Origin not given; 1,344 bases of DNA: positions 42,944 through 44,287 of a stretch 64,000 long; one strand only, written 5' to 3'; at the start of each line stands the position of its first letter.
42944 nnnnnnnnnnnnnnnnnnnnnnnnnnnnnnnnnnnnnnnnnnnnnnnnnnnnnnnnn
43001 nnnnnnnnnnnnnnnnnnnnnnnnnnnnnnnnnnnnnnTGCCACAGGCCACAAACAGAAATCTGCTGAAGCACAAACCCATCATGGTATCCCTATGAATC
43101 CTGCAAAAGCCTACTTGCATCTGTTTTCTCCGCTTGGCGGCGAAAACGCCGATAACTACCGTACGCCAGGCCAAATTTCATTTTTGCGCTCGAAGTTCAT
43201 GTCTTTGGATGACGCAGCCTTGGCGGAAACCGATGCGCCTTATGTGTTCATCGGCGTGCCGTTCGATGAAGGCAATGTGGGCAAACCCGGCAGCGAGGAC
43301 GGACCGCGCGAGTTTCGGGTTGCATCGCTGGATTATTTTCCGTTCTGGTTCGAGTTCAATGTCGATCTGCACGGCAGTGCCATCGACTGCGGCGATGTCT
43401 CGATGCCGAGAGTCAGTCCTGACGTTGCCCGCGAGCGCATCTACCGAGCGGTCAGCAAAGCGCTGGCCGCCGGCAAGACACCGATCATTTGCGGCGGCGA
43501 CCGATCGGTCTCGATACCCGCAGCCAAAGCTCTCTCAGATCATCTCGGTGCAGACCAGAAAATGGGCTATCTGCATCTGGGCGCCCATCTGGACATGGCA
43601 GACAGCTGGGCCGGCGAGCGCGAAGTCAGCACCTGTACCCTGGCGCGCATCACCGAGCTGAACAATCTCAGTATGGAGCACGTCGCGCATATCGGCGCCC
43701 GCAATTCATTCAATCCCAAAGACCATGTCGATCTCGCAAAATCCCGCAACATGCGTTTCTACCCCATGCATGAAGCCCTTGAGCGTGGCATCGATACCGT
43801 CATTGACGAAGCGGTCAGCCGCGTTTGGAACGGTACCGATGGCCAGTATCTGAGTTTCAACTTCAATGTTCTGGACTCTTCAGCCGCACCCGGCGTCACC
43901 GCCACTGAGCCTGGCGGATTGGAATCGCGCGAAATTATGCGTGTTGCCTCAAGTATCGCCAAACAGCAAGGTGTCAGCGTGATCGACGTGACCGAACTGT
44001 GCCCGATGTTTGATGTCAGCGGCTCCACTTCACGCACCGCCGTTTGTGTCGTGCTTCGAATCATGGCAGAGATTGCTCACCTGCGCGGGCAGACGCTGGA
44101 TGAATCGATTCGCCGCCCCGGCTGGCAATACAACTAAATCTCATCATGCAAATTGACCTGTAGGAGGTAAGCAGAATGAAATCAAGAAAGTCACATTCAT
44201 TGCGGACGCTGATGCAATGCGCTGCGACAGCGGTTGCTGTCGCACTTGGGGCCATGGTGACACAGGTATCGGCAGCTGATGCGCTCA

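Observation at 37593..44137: Two paralogous A/B pairs of arginase-fold ureohydrolases bracketing HypB/HypA-like nickel chaperones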

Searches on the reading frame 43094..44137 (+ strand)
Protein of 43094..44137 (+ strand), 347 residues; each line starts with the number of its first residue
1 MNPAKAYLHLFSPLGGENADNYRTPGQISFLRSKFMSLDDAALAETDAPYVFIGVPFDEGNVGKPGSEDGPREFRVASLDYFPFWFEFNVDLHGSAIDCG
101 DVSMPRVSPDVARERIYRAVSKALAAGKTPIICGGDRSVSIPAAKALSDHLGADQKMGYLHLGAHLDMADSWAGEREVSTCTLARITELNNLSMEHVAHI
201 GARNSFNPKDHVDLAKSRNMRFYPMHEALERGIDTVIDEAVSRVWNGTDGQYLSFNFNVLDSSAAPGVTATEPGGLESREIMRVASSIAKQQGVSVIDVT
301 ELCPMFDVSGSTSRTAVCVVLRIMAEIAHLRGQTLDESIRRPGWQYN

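Call 4: search_protein_families(library=pfam, proteins=[window:43094-44137:+])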
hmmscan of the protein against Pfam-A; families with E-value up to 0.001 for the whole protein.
window:43094-44137:+ (347 aa): 1 family
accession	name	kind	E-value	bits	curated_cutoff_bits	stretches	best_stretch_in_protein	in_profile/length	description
PF00491.26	Arginase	-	5e-59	200.5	22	1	50-323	3-277/280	Arginase family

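Call 9: search_solved_structures(query=window:43094-44134:+, max_evalue=1e-30, show_alignments=1)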
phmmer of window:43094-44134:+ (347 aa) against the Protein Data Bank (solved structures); distinct sequences matched with E-value up to 1e-30: 7.
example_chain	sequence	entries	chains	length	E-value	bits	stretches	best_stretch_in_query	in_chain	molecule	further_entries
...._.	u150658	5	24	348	1.6e-154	517.5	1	1-342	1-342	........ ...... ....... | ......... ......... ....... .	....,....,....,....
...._D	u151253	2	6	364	8.9e-56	192.8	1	9-336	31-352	metformin hydrolase subunit A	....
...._A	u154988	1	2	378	4.2e-55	190.6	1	9-334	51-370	Agmatinase family protein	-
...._I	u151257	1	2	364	4.4e-55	190.5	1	9-336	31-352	metformin hydrolase subunit A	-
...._B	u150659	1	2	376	7.8e-55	189.7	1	9-334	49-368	Agmatinase family protein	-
7esr_A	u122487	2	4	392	6.5e-40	140.6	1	50-328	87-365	Probable agmatinase 2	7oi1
9fek_A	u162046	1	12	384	9e-34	120.4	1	51-325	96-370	Putative agmatinase 2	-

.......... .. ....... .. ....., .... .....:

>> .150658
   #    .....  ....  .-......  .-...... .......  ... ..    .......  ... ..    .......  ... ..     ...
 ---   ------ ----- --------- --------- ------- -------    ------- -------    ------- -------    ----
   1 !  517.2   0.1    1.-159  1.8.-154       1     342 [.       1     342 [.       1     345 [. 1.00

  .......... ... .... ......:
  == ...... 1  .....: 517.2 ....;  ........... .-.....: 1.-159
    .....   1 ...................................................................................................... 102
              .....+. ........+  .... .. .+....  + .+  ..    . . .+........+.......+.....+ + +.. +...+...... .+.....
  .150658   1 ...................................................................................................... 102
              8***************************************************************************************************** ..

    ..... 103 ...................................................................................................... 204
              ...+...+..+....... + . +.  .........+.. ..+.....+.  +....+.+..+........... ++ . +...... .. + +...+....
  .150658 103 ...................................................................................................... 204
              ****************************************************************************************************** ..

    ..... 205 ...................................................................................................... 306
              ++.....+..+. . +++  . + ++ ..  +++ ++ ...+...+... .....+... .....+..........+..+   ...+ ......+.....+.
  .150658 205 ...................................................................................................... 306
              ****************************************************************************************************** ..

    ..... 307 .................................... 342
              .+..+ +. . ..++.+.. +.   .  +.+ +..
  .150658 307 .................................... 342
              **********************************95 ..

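Call 65: search_protein_families(library=ncbifam, proteins=[window:43094-44134:+], max_evalue=0.00001)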
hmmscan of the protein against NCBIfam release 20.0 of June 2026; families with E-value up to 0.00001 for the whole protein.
window:43094-44134:+ (347 aa): 5 families
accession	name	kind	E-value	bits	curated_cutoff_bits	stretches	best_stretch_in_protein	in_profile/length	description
TIGR01230.1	agmatinase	equivalog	7.5e-38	130.7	174.3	1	45-325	10-274/275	agmatinase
TIGR01227.1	hutG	equivalog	1.4e-36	126.3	229.15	1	35-324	19-306/307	formimidoylglutamase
NF002564.0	PRK02190.1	subfamily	2.8e-35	122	302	1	24-327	15-301/307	agmatinase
TIGR01229.1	rocF_arginase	equivalog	8.5e-24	84.4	227.6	1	53-321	3-292/300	arginase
NF010347.0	PRK13775.1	equivalog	6.7e-13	48.6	381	1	34-324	34-324/331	formimidoylglutamase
